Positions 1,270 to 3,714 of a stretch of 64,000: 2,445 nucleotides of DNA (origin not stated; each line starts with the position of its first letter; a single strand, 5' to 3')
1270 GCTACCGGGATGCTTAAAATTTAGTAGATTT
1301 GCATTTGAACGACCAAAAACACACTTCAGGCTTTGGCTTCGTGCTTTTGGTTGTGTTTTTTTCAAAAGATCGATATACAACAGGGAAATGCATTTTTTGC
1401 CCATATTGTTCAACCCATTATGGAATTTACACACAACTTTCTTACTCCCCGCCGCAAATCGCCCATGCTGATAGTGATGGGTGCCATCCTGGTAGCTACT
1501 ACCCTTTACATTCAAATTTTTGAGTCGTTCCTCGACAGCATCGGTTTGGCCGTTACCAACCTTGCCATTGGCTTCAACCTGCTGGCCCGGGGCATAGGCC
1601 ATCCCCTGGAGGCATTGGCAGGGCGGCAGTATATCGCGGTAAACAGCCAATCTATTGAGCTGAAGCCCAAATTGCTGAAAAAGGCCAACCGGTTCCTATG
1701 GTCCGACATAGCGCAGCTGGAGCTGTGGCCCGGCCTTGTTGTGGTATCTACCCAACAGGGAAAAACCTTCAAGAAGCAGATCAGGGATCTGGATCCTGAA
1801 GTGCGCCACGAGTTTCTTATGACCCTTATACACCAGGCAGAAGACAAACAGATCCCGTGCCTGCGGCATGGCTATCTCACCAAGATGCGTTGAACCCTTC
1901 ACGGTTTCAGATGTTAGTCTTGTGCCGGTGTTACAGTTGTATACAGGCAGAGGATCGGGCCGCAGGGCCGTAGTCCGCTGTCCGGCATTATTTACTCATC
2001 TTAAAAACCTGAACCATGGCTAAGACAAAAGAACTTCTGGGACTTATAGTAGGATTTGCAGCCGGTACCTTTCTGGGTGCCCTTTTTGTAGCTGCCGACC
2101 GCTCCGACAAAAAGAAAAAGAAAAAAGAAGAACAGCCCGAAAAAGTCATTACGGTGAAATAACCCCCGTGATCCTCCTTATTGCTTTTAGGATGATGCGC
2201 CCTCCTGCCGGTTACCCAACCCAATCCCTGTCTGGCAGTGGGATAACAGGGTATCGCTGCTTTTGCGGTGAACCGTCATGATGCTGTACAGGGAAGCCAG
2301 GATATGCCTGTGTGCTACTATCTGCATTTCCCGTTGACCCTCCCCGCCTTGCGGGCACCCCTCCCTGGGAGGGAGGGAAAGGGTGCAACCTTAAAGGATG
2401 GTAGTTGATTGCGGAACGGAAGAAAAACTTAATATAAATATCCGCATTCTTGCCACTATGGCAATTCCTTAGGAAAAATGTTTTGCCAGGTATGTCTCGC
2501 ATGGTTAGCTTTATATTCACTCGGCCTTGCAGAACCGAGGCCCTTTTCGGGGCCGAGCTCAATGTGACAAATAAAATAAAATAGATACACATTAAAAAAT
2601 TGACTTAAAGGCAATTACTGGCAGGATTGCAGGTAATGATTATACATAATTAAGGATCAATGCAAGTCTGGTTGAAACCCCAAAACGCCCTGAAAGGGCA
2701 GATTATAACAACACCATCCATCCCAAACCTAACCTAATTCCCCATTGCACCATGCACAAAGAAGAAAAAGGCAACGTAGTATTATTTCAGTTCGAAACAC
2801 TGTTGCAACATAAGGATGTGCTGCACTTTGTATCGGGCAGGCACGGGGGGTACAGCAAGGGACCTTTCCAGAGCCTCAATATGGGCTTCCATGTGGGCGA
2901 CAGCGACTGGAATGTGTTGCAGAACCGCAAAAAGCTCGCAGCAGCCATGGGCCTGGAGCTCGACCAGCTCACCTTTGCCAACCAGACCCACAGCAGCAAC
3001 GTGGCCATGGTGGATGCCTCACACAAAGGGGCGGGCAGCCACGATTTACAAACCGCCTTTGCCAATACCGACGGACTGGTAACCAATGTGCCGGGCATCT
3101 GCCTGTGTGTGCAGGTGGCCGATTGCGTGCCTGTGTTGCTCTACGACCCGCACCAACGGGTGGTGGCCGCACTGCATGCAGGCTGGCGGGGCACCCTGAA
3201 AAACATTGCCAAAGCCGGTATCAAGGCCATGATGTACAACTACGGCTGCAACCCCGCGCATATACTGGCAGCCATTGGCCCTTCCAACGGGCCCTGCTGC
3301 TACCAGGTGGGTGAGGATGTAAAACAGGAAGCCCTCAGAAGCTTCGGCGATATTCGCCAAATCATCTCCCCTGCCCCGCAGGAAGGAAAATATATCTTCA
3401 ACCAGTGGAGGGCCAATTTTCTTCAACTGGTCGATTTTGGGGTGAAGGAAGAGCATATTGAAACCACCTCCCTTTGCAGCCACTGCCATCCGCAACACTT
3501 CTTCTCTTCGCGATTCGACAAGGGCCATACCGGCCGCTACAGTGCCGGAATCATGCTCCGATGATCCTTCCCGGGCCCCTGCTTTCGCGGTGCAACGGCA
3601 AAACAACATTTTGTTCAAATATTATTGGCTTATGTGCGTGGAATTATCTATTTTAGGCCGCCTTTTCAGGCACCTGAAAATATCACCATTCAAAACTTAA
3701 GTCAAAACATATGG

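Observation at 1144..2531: ~1.4-kb segment bounded by ~100-bp imperfect inverted repeats (TIR-like geometry) carrying two small membrane-protein ORFs and no transposase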

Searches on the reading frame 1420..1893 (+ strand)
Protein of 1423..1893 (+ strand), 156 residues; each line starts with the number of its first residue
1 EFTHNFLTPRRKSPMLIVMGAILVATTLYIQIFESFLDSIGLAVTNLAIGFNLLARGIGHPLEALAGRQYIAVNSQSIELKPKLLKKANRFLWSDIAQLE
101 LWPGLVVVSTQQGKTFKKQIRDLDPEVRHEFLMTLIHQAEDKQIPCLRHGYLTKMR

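Call 10: search_protein_families(library=pfam, proteins=[window:1423-1893:+], max_evalue=1)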
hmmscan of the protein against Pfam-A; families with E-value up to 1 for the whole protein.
window:1423-1893:+ (156 aa): 0 families

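Call 11: search_protein_families(library=ncbifam, proteins=[window:1423-1893:+], max_evalue=1)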
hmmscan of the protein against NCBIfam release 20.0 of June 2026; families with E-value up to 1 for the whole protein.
window:1423-1893:+ (156 aa): 0 families
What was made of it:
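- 1420..1893 (+): ORF157, a conserved hypothetical protein with an N-terminal hydrophobic segment. Real start is ATG 1420. No Pfam or NCBIfam hit (calls 10, 11).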

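Call 16: find_encoding_contigs(protein=window:1423-1893:+, flank=10000, max_places=10)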
Protein window:1423-1893:+ (156 aa): no gene with exactly this product is on record in the collection.
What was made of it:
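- Tried and rejected: Look-up of ORF157 in call 16 failed only because I started at 1423 and left out the Met, so that negative is uninformative.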

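Call 56: search_protein_representatives(protein=window:1420-1890:+)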
Query: 157 residues. Proteins with E-value up to 0.001 (for the whole library): 28; up to 1e-10: 8; up to 1e-30: 1. The best 28 are listed.
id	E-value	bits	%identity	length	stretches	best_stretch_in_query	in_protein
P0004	1.3e-43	164.9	48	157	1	1-155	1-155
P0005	1.3e-28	116.2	41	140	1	19-156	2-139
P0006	9.4e-24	100.4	32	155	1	1-157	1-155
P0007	4.0e-21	91.9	38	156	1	1-153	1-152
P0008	1.3e-20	90.2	31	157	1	8-154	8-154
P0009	1.7e-17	80.1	30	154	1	1-156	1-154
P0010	4.7e-16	75.5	30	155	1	1-154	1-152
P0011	1.1e-13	67.8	28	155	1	1-154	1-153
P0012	5.9e-08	49.2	29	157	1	1-147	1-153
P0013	2.2e-07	47.3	29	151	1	6-127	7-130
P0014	2.4e-07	47.2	25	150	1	12-143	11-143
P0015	1.8e-06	44.4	27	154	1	44-141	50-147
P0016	1.3e-05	41.6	47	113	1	34-101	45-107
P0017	2.8e-05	40.5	26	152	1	1-145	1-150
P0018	3.5e-05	40.2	35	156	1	57-125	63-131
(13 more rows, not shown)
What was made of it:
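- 1420..1893 (+): 28 cluster representatives of full-length homologues, down to about 25% identity (call 56).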

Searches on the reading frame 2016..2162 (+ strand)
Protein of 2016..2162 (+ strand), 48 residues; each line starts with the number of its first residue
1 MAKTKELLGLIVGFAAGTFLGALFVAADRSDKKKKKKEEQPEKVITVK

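Call 10: search_protein_families(library=pfam, proteins=[window:2016-2162:+], max_evalue=1)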
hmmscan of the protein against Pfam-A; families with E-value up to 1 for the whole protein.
window:2016-2162:+ (48 aa): 0 families

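Call 11: search_protein_families(library=ncbifam, proteins=[window:2016-2162:+], max_evalue=1)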
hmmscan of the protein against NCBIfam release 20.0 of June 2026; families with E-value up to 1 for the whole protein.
window:2016-2162:+ (48 aa): 1 family
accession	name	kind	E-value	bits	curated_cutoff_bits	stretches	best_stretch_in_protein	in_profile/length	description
NF053524.1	thylo_ssl2009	equivalog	0.047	14.4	58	1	7-42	12-47/90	ssl2009 family thylakoid membrane protein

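Call 17: find_encoding_contigs(protein=window:2016-2162:+, flank=10000, max_places=10)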
Protein window:2016-2162:+ (48 aa): 19 contigs read that carry it; 10 places shown.
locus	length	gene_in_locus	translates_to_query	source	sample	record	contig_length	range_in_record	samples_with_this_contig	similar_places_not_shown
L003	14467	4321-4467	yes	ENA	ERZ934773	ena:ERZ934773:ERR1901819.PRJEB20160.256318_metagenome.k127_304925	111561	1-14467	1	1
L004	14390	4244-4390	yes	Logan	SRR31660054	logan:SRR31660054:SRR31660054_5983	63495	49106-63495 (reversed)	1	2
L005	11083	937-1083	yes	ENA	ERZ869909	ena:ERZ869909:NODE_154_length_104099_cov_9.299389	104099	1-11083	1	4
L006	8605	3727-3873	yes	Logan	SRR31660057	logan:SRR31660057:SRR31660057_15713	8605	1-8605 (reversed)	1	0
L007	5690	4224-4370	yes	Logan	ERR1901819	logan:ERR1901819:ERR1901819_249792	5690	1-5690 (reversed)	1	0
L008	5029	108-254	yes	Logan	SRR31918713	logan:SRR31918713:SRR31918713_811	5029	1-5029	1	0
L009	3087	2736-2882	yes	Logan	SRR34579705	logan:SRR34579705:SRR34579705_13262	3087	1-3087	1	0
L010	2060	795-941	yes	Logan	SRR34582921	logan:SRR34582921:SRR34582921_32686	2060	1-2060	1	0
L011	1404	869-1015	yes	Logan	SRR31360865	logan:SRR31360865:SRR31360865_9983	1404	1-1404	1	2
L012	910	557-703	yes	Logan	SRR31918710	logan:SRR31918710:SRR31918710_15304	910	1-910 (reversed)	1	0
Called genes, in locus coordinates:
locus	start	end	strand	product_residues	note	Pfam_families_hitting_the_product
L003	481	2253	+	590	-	PF00488:MutS_V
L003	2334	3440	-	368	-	PF02615:Ldh_2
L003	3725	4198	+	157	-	-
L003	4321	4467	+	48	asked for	-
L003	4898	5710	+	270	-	PF02578:Cu-oxidase_4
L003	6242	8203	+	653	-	PF03169:OPT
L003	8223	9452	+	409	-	PF05343:Peptidase_M42 (faint), PF01546:Peptidase_M20, PF07687:M20_dimer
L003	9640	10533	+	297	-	PF00892:EamA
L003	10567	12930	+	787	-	PF00912:Transgly, PF28500:PBP_middle, PF00905:Transpeptidase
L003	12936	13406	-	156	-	-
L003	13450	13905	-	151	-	-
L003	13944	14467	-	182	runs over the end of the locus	PF04542:Sigma70_r2, PF08281:Sigma70_r4_2, PF04545:Sigma70_r4 (weak)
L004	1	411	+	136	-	?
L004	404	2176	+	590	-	PF00488:MutS_V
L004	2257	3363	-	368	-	PF02615:Ldh_2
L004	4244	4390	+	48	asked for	-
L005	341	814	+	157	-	-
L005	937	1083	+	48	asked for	-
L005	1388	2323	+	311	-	PF02578:Cu-oxidase_4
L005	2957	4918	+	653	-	PF03169:OPT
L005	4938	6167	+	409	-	PF05343:Peptidase_M42 (faint), PF01546:Peptidase_M20, PF07687:M20_dimer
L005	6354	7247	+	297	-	PF00892:EamA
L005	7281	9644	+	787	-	PF00912:Transgly, PF28500:PBP_middle, PF00905:Transpeptidase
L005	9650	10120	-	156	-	-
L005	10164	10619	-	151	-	-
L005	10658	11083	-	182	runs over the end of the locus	PF04542:Sigma70_r2, PF08281:Sigma70_r4_2, PF04545:Sigma70_r4 (weak)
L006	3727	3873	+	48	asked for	-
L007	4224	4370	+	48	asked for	-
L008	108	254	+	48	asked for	-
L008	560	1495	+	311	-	PF02578:Cu-oxidase_4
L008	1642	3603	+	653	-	PF03169:OPT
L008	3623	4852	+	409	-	PF05343:Peptidase_M42 (faint), PF01546:Peptidase_M20, PF07687:M20_dimer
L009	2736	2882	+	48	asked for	-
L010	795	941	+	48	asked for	-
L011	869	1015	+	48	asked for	-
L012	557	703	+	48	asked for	-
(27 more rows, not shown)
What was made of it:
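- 2016..2162 (+): ORF48, a small TM/Lys-rich protein. Identical protein on 19 contigs (call 17).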

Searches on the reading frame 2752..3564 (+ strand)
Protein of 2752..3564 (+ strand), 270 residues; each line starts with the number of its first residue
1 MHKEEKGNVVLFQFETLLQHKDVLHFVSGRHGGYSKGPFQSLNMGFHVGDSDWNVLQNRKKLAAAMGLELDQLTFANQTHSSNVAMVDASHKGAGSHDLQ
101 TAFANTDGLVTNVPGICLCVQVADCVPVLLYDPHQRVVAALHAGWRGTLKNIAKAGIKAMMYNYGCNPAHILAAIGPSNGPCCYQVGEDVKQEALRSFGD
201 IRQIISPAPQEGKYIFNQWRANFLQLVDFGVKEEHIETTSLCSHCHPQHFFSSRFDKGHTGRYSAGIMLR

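Call 10: search_protein_families(library=pfam, proteins=[window:2752-3564:+], max_evalue=1)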
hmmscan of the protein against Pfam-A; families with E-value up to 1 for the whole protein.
window:2752-3564:+ (270 aa): 1 family
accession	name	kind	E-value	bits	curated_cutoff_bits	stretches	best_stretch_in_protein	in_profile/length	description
PF02578.20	Cu-oxidase_4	-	9.4e-81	271.2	22.9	1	29-268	2-238/238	Multi-copper polyphenol oxidoreductase laccase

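Call 11: search_protein_families(library=ncbifam, proteins=[window:2752-3564:+], max_evalue=1)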
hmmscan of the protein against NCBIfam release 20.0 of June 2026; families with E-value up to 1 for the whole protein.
window:2752-3564:+ (270 aa): 2 families
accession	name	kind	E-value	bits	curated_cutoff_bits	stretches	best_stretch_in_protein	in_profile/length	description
TIGR00726.1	TIGR00726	equivalog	3.4e-53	180.3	141.15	1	35-269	3-222/223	peptidoglycan editing factor PgeF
NF007998.1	PRK10723.1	equivalog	6.2e-35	120.8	369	1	23-269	15-242/243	purine nucleoside phosphorylase YfiH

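Call 15: find_encoding_contigs(protein=window:2752-3564:+, flank=10000, max_places=10)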
Protein window:2752-3564:+ (270 aa): 1 contig read that carries it; 1 place shown.
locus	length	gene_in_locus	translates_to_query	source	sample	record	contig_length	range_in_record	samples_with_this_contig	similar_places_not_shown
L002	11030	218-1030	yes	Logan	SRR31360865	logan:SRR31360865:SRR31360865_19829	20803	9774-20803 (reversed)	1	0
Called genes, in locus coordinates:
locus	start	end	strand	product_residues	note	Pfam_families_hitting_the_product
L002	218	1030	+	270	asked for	PF02578:Cu-oxidase_4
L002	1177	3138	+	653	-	PF03169:OPT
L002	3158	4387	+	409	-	PF05343:Peptidase_M42 (faint), PF01546:Peptidase_M20, PF07687:M20_dimer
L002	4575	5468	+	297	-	PF00892:EamA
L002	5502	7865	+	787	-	PF00912:Transgly, PF28500:PBP_middle, PF00905:Transpeptidase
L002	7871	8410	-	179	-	-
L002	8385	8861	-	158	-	-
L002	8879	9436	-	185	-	PF04542:Sigma70_r2, PF08281:Sigma70_r4_2, PF04545:Sigma70_r4 (weak)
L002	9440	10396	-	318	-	PF02779:Transket_pyr, PF02780:Transketolase_C, PF22613:Transketolase_C_1 (weak)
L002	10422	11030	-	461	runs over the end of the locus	PF00092:VWA, PF13519:VWA_2 (weak)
